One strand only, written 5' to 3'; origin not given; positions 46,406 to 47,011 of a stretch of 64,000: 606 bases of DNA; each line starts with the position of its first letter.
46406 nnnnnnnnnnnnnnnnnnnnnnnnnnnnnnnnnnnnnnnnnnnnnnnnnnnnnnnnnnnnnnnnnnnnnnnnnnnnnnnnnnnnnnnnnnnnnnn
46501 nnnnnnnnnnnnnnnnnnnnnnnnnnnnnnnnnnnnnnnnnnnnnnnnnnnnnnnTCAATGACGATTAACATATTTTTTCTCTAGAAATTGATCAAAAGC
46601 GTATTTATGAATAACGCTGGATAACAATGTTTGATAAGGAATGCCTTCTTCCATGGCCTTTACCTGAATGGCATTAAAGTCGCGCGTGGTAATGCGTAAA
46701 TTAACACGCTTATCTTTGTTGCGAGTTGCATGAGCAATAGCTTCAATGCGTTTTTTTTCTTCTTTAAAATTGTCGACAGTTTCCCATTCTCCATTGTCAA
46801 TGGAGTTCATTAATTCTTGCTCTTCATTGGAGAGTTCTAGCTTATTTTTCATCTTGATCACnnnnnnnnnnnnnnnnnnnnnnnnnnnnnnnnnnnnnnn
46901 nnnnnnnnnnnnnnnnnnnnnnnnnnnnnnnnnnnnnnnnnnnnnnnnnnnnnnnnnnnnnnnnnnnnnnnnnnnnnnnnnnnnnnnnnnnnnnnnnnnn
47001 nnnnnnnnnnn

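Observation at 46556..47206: BrnT/BrnA toxin-antitoxin module embedded inside the tryptophan operon, with its 3' end overlapping the trpG start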

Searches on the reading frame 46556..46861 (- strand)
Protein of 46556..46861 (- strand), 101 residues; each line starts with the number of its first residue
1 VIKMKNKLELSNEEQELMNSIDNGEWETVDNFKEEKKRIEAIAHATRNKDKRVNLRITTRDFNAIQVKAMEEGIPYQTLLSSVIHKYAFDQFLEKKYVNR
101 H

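Call 3: search_protein_families(library=pfam, proteins=[window:46556-46861:-], max_evalue=0.01)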
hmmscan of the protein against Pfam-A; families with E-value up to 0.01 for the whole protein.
window:46556-46861:- (101 aa): 2 families
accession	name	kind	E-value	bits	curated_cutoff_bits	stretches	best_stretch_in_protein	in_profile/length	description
PF12441.14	CopG_antitoxin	-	6.1e-07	30.6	28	1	8-85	6-77/79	CopG antitoxin of type II toxin-antitoxin system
PF21983.2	NikA-like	-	0.0033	18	27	0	47-80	1-34/72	Mobilization protein NikA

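Call 4: search_protein_families(library=ncbifam, proteins=[window:46556-46861:-], max_evalue=0.01)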
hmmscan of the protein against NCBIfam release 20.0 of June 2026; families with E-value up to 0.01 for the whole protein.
window:46556-46861:- (101 aa): 0 families

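Call 12: search_solved_structures(query=window:46556-46852:-, max_evalue=10, show_alignments=3)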
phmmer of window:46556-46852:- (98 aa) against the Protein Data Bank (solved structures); distinct sequences matched with E-value up to 10: 3.
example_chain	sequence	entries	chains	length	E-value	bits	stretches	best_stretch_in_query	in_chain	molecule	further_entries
4yc7_B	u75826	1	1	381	0.081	16.8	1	26-92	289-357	Formin-like protein 2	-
6ve7_W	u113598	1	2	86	1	13.3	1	57-95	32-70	FAP276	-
6u42_6Q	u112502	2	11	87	1.1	13.2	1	57-95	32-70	FAP276 | FAP339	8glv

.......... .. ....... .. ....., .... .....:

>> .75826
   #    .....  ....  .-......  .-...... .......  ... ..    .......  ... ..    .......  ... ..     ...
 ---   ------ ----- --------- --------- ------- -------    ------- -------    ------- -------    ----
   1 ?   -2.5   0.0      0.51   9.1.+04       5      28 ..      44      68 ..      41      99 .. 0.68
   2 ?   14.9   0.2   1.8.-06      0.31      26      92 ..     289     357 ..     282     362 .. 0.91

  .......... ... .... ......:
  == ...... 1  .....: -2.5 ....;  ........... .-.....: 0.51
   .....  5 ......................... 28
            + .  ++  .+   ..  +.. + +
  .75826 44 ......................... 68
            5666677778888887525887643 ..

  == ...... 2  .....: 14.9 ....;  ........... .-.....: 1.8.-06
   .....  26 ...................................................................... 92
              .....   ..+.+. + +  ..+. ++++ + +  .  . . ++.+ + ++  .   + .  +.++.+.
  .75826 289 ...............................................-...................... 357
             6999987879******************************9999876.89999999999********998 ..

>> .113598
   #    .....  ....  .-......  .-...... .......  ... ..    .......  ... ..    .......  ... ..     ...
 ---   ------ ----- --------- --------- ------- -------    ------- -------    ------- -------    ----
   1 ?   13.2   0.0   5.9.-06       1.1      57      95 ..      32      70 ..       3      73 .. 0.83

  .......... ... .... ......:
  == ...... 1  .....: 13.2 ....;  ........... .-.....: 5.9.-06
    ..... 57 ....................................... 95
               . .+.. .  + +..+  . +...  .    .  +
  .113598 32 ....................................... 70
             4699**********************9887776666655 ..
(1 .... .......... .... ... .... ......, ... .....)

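Call 14: list_cluster_members(proteins=[P0001, window:46556-46852:-, window:47207-48682:-])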
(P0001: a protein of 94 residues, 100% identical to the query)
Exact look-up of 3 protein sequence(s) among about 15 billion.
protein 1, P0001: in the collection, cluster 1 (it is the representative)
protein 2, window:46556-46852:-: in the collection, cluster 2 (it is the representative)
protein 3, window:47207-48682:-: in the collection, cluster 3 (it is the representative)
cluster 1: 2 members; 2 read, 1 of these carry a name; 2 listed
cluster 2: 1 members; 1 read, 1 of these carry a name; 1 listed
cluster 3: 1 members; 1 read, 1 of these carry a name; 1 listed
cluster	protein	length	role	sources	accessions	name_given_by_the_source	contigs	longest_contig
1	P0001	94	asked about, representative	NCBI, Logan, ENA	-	-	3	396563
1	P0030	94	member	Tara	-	strand:+ start:41731 stop:42015 length:285 start_codon:yes stop_codon:yes ...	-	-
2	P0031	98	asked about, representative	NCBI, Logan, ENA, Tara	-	strand:+ start:42005 stop:42301 length:297 start_codon:yes stop_codon:yes ...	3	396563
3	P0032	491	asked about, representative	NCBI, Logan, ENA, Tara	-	strand:+ start:40175 stop:41650 length:1476 start_codon:yes stop_codon:yes ...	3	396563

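Call 55: find_homologous_proteins(query=window:46556-46852:-, max_evalue=0.001)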
Query window:46556-46852:- (98 aa): 177 proteins with E <= 0.001 among 179 candidates; the best 120 are listed.
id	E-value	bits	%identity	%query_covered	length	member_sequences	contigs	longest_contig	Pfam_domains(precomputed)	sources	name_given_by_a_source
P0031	8.1e-57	207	100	100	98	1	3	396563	PF12441.15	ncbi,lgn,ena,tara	tara:strand:+ start:42005 stop:42301 length:297 start_codon:yes stop_codon:yes gene_type:complete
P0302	4.2e-25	106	57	90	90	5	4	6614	-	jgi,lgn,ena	jgi:predicted DNA binding CopG/RHH family protein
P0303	4.3e-25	106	56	90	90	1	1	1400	-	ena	-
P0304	6.2e-24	102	56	90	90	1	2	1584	-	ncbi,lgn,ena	-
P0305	1.4e-23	101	58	82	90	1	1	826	-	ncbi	-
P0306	1.5e-23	101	55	89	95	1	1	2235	-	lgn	-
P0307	2.0e-23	100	56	88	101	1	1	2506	PF12441.15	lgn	-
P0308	3.2e-23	100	53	92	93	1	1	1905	PF12441.15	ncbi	-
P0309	7.7e-23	98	55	89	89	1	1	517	PF12441.15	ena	-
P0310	1.1e-22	98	52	92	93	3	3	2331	PF12441.15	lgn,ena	-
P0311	1.1e-22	98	51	92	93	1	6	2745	PF12441.15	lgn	-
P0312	1.9e-22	97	50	92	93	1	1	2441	PF12441.15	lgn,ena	-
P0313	5.2e-22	96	51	92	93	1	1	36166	PF12441.15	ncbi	-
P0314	7.0e-22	95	49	92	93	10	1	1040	PF12441.15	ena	-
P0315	9.0e-22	95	52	96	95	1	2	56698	PF12441.15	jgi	jgi:predicted DNA binding CopG/RHH family protein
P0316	1.1e-21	95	52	81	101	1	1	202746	PF12441.15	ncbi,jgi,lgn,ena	-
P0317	1.9e-21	94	49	92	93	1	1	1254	PF12441.15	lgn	-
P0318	1.9e-21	94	51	91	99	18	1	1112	PF12441.15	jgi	jgi:predicted DNA binding CopG/RHH family protein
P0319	2.0e-21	94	57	83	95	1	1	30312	PF12441.15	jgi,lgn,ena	-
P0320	2.2e-21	94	50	92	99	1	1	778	PF12441.15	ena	-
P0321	3.7e-21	93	49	92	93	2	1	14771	PF12441.15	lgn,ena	-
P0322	4.2e-21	93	51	89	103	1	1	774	PF12441.15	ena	-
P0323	6.5e-21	92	50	86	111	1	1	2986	PF12441.15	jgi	-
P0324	9.0e-21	92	56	80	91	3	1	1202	PF12441.15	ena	-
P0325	9.7e-21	92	50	90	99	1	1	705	PF12441.15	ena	-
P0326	1.0e-20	92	54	92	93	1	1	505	PF12441.15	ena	-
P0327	1.2e-20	91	54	92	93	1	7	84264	PF12441.15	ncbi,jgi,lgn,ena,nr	ncbi:MAG TPA: CopG family antitoxin [Spirochaetota bacterium]|nr:CopG family antitoxin [Spirochaetot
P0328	1.3e-20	91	48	92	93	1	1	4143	PF12441.15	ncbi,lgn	-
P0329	1.5e-20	91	52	83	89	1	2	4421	PF12441.15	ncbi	-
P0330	1.5e-20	91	51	93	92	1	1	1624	PF12441.15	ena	-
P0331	1.5e-20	91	47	93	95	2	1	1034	PF12441.15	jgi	jgi:predicted DNA binding CopG/RHH family protein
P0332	1.7e-20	91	52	94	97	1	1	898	PF12441.15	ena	-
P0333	2.0e-20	91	52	91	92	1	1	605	PF12441.15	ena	-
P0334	2.1e-20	91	52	94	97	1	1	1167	PF12441.15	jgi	jgi:predicted DNA binding CopG/RHH family protein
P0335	2.3e-20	91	51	95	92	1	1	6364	PF12441.15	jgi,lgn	jgi:predicted DNA binding CopG/RHH family protein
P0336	3.1e-20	90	53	95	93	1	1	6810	PF12441.15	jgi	jgi:predicted DNA binding CopG/RHH family protein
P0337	3.6e-20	90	51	91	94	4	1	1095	PF12441.15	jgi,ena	-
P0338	3.7e-20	90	51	91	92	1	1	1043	PF12441.15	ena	-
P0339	4.2e-20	90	51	91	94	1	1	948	PF12441.15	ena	-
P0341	4.7e-20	90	53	95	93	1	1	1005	PF12441.15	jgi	-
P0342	4.9e-20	89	49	89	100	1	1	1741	PF12441.15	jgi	-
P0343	5.0e-20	89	48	97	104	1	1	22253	PF12441.15,PF14384.13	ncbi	-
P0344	5.4e-20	89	52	88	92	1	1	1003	PF12441.15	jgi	jgi:predicted DNA binding CopG/RHH family protein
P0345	5.4e-20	89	49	76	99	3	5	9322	PF12441.15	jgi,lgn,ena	jgi:predicted DNA binding CopG/RHH family protein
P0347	6.3e-20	89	46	91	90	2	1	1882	PF12441.15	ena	-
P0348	8.2e-20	89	57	64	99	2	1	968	PF12441.15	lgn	-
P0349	8.3e-20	89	47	92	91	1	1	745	PF12441.15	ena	-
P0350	8.4e-20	89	53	82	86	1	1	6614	PF12441.15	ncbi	-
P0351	8.5e-20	89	50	84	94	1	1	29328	PF12441.15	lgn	-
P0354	1.2e-19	88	51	93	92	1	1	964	PF12441.15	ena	-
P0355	1.3e-19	88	47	95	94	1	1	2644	PF12441.15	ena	-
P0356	1.4e-19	88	52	90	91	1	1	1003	PF12441.15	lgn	-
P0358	2.2e-19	87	54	87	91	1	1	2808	PF12441.15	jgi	jgi:predicted DNA binding CopG/RHH family protein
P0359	2.3e-19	87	50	90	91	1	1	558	PF12441.15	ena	-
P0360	2.6e-19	87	51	88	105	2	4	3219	PF12441.15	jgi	-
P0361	2.9e-19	87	52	92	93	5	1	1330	PF12441.15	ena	-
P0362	3.0e-19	87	44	92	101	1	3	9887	PF12441.15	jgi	jgi:predicted DNA binding CopG/RHH family protein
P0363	3.1e-19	87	53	87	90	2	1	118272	PF12441.15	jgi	jgi:predicted DNA binding CopG/RHH family protein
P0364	3.1e-19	87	49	91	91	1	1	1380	PF12441.15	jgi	jgi:predicted DNA binding CopG/RHH family protein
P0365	3.3e-19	87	53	88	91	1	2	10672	PF12441.15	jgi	jgi:predicted DNA binding CopG/RHH family protein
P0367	3.7e-19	87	54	82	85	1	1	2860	PF12441.15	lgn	-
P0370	5.9e-19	86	53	80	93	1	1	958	PF12441.15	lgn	-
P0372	7.2e-19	86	51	90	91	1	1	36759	PF12441.15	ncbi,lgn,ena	ncbi:MAG: antitoxin [Anaerolineales bacterium]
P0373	7.3e-19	86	51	90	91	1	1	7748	PF12441.15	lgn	-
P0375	8.8e-19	85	53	77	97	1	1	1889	PF12441.15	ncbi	-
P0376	1.0e-18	85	50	92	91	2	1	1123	PF12441.15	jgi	jgi:predicted DNA binding CopG/RHH family protein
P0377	1.1e-18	85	50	92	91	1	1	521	PF12441.15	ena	-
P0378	1.4e-18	85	46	92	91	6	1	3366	PF12441.15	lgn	-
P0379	1.4e-18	85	49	83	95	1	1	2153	PF12441.15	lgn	-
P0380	1.5e-18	85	56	73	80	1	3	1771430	PF12441.15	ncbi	-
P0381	1.5e-18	85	47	91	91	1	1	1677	PF12441.15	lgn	-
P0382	1.7e-18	85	48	88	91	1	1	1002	PF12441.15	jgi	jgi:predicted DNA binding CopG/RHH family protein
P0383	1.7e-18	85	53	83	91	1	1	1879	PF12441.15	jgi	-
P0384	1.9e-18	84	46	84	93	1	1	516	PF12441.15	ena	-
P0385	1.9e-18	84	50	90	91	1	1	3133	PF12441.15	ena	-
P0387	2.2e-18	84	50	90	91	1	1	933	PF12441.15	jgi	jgi:predicted DNA binding CopG/RHH family protein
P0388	2.3e-18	84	51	90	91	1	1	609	PF12441.15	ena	-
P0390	2.3e-18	84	51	86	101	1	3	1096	PF12441.15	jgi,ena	-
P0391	2.4e-18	84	53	96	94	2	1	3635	PF12441.15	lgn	-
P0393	2.8e-18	84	51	90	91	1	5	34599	PF12441.15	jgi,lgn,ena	jgi:predicted DNA binding CopG/RHH family protein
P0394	3.2e-18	84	50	90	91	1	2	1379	PF12441.15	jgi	jgi:predicted DNA binding CopG/RHH family protein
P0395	3.3e-18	84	52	83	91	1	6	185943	PF12441.15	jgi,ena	-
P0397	3.7e-18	83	52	77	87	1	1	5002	PF12441.15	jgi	-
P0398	3.8e-18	83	49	90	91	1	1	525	PF12441.15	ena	-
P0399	4.3e-18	83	46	91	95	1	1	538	PF12441.15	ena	-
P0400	5.0e-18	83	49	90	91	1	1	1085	PF12441.15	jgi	jgi:predicted DNA binding CopG/RHH family protein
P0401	5.0e-18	83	49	90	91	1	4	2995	PF12441.15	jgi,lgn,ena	jgi:predicted DNA binding CopG/RHH family protein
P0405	6.9e-18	83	50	88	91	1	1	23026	PF12441.15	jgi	jgi:predicted DNA binding CopG/RHH family protein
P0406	7.2e-18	83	51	90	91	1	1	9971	PF12441.15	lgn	-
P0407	7.5e-18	82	52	88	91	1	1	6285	PF12441.15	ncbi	-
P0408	7.6e-18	82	50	90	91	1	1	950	PF12441.15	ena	-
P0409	7.7e-18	82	51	90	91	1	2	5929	PF12441.15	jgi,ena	-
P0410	9.1e-18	82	48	95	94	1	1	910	PF12441.15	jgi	jgi:predicted DNA binding CopG/RHH family protein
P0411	1.0e-17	82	48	81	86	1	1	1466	PF12441.15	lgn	-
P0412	1.0e-17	82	53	83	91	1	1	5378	PF12441.15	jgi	-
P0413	1.1e-17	82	45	88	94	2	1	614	PF12441.15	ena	-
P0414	1.1e-17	82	52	86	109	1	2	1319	PF12441.15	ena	-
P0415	1.1e-17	82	52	79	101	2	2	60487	PF12441.15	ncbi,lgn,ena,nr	ncbi:MAG: antitoxin [Spirochaetales bacterium]|nr:antitoxin [Spirochaetales bacterium]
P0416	1.1e-17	82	50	90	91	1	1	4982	PF12441.15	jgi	jgi:predicted DNA binding CopG/RHH family protein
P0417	1.3e-17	82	49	92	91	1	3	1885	PF12441.15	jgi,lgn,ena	-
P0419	1.4e-17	82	48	92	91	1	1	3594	PF12441.15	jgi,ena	-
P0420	1.5e-17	82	48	91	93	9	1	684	PF12441.15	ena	-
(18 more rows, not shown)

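Call 58: search_solved_structures(query=A3, max_evalue=1, show_alignments=2)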
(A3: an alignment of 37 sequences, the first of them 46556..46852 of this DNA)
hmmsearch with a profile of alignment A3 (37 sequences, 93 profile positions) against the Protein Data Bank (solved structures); distinct sequences matched with E-value up to 1: 10.
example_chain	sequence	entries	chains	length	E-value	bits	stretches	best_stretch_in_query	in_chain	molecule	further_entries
1b01_A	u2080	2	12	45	0.037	17.4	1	46-87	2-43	TRANSCRIPTIONAL REPRESSOR COPG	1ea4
2cpg_A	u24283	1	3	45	0.039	17.3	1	46-87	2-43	TRANSCRIPTIONAL REPRESSOR COPG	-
9g4y_A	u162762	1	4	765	0.32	14.4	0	3-38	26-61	Short transient receptor potential channel 5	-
7d4p_A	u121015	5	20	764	0.32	14.4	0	3-38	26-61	Short transient receptor potential channel 5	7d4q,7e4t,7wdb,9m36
9g50_A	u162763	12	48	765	0.32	14.4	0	3-38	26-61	Short transient receptor potential channel 5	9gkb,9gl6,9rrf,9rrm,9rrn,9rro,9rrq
9m4w_A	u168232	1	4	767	0.32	14.4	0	3-38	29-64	Short transient receptor potential channel 5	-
7x6c_C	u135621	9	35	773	0.32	14.3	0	3-38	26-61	Short transient receptor potential channel 5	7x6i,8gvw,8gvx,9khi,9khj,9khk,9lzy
9m5v_A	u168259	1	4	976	0.44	13.9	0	3-38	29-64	Short transient receptor potential channel 5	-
6ysn_A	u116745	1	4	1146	0.61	13.5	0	3-38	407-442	Maltose/maltodextrin-binding periplasmic protein,Short transient receptor potential channe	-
6aei_A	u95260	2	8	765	0.64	13.4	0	3-38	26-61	Short transient receptor potential channel 5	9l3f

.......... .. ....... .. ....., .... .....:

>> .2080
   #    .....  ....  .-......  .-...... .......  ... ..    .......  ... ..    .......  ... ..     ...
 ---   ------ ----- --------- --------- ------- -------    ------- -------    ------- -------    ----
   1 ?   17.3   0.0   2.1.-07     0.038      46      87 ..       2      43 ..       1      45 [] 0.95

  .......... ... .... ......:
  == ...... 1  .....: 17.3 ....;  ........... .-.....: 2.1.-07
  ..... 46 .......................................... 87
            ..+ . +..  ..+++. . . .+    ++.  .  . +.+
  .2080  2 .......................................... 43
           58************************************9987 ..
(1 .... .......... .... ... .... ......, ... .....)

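Call 59: search_protein_families(library=padloc, proteins=[window:46556-46852:-], max_evalue=0.01)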
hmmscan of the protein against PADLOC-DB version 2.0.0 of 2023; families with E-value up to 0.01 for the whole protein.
window:46556-46852:- (98 aa): 1 family
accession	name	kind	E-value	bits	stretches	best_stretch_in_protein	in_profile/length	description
PDLC03002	Helicase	-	0.0031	13.8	1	3-71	123-188/707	-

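Call 61: predict_structure(alignment_id=A3)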
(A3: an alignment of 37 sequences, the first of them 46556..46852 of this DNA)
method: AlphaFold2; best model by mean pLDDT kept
length: 98 residues; sequences in the alignment: 37
mean_pLDDT: 76.9   pTM: 0.37
mean pLDDT of the five models: 76.9, 75.5, 75.3, 74.2, 74.0
residues with pLDDT >= 90: 23; 70-90: 50; 50-70: 14; < 50: 11
segments of 3 or more residues with pLDDT < 50: 89-93, 95-98
pLDDT, mean of each block of 10 residues (from residue 1): 64 84 82 85 63 87 94 91 67 46
secondary structure, 60 per line:
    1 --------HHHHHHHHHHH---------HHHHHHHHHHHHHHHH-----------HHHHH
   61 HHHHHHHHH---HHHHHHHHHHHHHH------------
elements in order: H9-19 H29-44 H56-69 H73-86
